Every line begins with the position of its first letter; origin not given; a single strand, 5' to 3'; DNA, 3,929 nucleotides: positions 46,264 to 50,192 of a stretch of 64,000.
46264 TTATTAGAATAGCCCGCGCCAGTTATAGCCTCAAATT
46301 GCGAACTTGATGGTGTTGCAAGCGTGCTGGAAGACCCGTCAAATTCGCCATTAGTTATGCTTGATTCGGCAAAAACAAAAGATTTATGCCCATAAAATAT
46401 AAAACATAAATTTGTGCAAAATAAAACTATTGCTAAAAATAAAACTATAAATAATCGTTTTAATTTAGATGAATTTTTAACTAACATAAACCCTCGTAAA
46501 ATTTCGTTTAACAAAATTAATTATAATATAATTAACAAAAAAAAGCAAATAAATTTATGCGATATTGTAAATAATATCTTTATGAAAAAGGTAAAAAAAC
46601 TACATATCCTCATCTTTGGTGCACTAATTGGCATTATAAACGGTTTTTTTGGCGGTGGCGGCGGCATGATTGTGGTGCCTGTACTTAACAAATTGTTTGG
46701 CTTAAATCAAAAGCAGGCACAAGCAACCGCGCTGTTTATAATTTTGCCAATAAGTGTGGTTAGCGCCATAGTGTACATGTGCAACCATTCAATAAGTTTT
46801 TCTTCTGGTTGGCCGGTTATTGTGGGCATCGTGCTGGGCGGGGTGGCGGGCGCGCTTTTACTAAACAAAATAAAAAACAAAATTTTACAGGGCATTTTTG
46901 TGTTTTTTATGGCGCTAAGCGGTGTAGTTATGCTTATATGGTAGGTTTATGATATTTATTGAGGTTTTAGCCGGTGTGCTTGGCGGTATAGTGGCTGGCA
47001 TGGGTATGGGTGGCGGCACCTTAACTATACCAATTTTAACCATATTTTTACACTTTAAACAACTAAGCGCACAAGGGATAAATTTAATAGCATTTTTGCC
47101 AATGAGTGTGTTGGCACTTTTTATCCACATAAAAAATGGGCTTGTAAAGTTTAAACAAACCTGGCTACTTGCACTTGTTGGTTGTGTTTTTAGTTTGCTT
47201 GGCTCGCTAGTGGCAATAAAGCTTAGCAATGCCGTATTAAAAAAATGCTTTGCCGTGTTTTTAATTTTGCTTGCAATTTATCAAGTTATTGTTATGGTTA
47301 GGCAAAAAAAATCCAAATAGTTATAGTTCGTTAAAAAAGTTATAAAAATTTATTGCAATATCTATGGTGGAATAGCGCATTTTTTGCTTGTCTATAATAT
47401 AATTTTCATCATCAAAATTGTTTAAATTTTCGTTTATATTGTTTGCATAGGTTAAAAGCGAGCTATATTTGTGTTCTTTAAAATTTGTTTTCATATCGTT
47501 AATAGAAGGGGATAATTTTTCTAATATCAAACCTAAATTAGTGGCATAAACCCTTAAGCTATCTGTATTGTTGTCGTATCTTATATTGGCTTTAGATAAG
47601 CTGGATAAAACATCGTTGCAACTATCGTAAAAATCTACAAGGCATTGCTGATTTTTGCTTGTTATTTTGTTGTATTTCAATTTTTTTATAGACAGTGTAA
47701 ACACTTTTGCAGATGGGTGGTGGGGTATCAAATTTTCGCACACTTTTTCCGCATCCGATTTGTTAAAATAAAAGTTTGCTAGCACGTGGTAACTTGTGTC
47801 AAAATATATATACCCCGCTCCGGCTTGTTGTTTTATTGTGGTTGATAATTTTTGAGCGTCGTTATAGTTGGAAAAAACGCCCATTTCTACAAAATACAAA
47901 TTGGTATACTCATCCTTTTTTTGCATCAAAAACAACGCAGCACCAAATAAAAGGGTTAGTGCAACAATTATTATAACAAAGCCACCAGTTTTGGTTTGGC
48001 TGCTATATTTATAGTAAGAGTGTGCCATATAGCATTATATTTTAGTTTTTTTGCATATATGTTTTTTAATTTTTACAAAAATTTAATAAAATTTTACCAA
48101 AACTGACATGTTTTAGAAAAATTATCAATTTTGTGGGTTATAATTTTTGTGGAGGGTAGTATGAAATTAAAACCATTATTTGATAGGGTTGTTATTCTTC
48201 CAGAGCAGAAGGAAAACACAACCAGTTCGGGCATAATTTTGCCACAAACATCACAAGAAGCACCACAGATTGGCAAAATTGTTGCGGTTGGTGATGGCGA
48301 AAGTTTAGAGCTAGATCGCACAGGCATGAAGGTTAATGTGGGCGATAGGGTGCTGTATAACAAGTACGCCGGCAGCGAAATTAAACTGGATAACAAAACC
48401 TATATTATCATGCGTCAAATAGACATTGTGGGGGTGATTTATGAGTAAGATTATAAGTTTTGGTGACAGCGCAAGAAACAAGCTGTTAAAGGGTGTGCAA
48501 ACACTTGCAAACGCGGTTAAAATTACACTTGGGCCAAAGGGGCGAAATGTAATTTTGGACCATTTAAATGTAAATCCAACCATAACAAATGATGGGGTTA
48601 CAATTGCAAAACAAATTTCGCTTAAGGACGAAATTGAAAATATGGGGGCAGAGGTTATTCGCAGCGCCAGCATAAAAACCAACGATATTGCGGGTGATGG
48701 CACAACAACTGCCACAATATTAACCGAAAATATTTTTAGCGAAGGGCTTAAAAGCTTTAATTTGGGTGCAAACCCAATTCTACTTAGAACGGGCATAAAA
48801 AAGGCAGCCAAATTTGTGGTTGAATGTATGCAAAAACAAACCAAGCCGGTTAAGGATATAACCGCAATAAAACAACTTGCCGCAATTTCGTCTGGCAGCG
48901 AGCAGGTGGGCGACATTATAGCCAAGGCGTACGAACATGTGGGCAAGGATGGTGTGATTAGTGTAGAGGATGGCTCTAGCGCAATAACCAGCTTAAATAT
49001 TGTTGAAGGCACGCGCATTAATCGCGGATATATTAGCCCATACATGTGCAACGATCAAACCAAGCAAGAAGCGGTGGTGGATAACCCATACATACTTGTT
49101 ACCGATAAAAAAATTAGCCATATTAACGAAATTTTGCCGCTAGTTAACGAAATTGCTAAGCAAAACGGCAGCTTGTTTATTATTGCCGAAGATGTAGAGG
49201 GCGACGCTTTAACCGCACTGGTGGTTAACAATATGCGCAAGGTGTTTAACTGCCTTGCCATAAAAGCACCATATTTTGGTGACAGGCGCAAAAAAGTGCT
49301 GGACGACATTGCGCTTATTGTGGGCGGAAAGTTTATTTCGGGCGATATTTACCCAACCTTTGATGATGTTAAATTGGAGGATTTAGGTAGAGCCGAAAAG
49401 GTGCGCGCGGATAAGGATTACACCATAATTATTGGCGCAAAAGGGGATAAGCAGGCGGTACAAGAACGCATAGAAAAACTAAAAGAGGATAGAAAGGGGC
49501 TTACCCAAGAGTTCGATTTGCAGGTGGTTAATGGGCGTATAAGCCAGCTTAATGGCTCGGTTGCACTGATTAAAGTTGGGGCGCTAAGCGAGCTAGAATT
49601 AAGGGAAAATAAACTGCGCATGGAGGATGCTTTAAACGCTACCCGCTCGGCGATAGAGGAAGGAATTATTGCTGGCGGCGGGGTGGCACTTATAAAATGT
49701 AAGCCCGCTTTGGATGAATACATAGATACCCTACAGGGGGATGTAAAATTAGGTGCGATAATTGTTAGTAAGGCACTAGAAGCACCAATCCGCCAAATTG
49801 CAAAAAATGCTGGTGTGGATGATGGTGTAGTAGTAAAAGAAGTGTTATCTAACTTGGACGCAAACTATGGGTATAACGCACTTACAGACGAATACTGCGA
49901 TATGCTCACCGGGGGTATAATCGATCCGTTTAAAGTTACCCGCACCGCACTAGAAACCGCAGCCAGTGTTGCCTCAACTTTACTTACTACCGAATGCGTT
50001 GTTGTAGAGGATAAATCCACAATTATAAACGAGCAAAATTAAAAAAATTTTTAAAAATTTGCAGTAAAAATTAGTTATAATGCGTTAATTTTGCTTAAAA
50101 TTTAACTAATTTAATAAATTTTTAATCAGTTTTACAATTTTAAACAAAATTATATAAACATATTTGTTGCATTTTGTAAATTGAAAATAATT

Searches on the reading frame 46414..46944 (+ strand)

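Call 83: search_protein_families(library=pfam, proteins=[window:46414-46944:+], max_evalue=0.00001)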
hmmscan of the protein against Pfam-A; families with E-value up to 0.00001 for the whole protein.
window:46414-46944:+ (176 aa): 1 family
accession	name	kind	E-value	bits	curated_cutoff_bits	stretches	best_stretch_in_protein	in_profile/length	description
PF01925.25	TauE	-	7.3e-25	88.5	32.6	1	58-173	122-237/237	Sulfite exporter TauE/SafE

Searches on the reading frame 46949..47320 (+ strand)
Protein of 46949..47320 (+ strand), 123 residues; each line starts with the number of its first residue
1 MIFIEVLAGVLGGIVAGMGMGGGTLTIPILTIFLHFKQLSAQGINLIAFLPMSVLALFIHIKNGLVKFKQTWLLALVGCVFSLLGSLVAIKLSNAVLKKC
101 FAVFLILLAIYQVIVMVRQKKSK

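Call 84: search_protein_families(library=pfam, proteins=[window:46949-47320:+], max_evalue=0.00001)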
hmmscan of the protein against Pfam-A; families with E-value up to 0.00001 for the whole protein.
window:46949-47320:+ (123 aa): 1 family
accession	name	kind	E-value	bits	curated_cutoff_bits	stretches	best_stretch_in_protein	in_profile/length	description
PF01925.25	TauE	-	1e-19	71.6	32.6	1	6-114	2-109/237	Sulfite exporter TauE/SafE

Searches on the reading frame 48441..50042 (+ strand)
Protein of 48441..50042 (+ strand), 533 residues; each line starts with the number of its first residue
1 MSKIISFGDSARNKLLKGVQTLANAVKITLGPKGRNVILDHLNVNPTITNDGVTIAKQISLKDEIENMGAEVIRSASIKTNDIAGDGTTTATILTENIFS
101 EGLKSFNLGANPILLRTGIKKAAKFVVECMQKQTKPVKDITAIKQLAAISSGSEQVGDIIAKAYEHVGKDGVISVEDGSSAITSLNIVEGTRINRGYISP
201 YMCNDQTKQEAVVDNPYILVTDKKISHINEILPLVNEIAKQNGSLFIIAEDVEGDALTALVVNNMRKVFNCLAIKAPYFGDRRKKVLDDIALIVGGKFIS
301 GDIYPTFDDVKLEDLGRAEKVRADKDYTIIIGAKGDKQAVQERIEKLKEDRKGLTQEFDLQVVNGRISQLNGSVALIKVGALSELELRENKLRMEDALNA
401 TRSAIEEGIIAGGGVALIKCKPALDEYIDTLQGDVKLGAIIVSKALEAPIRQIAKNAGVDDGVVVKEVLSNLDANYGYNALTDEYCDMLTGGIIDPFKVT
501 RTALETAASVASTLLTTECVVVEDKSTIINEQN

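Call 43: search_protein_families(library=pfam, proteins=[window:48441-50042:+])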
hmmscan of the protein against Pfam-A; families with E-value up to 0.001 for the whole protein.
window:48441-50042:+ (533 aa): 1 family
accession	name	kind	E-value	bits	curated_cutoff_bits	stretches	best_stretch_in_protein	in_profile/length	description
PF00118.29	Cpn60_TCP1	-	2.4e-71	241.4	34.3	1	22-524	1-489/490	TCP-1/cpn60 chaperonin family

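Call 85: find_homologous_proteins(query=window:48441-50042:+, max_evalue=1e-100)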
Query window:48441-50042:+ (533 aa): 7993 proteins with E <= 1e-100 among 8000 candidates; the best 120 are listed.
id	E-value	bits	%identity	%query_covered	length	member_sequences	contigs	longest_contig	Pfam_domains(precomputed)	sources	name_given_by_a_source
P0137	0.0e+0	1135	100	100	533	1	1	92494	PF00118.30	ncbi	-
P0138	1.3e-275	933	82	100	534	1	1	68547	PF00118.30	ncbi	-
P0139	9.1e-238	808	69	100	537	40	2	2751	PF00118.30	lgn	-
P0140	2.1e-237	807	69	99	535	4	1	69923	PF00118.30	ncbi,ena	-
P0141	1.6e-236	804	69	99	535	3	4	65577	PF00118.30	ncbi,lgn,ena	-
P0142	1.3e-234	798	68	100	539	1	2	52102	PF00118.30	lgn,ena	-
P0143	1.4e-234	798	68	100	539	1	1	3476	PF00118.30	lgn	-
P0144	2.1e-234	797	68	100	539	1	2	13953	PF00118.30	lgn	-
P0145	5.8e-234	796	68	100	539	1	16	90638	PF00118.30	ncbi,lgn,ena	-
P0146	7.2e-234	795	68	100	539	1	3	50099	PF00118.30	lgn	-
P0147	1.0e-233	795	68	100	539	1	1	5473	PF00118.30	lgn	-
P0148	2.0e-233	794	68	100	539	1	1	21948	PF00118.30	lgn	-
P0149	2.1e-233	794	68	100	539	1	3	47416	PF00118.30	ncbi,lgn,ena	-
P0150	2.3e-233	794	68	100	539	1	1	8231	PF00118.30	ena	-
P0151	2.5e-233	793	68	100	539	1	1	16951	PF00118.30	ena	-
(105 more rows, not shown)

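Call 86: find_encoding_contigs(protein=P0138, flank=10000, max_places=2)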
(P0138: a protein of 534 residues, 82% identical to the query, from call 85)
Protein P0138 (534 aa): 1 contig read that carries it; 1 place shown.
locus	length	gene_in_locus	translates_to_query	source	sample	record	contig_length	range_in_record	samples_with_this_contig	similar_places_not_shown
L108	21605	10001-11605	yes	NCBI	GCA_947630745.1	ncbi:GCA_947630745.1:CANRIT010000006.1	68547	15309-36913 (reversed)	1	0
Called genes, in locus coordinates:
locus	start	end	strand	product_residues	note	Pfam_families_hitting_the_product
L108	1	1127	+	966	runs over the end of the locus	PF00005:ABC_tran (faint), PF02463:SMC_N (faint), PF03193:RsgA_GTPase (faint), PF13191:AAA_16 (faint), PF13476:AAA_23 (faint), PF13481:AAA_25 (faint), PF17760:UvrA_inter, PF17755:UvrA_DNA-bind, +3 more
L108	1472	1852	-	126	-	-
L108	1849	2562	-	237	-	PF04239:DUF421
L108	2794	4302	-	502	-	PF01943:Polysacc_synt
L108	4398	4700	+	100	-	PF01476:LysM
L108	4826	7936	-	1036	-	-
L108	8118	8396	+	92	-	PF01925:TauE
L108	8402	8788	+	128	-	PF01925:TauE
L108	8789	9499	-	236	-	-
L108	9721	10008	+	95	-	PF00166:Cpn10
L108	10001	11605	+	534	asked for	PF00118:Cpn60_TCP1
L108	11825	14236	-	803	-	PF00133:tRNA-synt_1, PF09334:tRNA-synt_1g, PF08264:Anticodon_1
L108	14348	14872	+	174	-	-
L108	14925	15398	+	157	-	-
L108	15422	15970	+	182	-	-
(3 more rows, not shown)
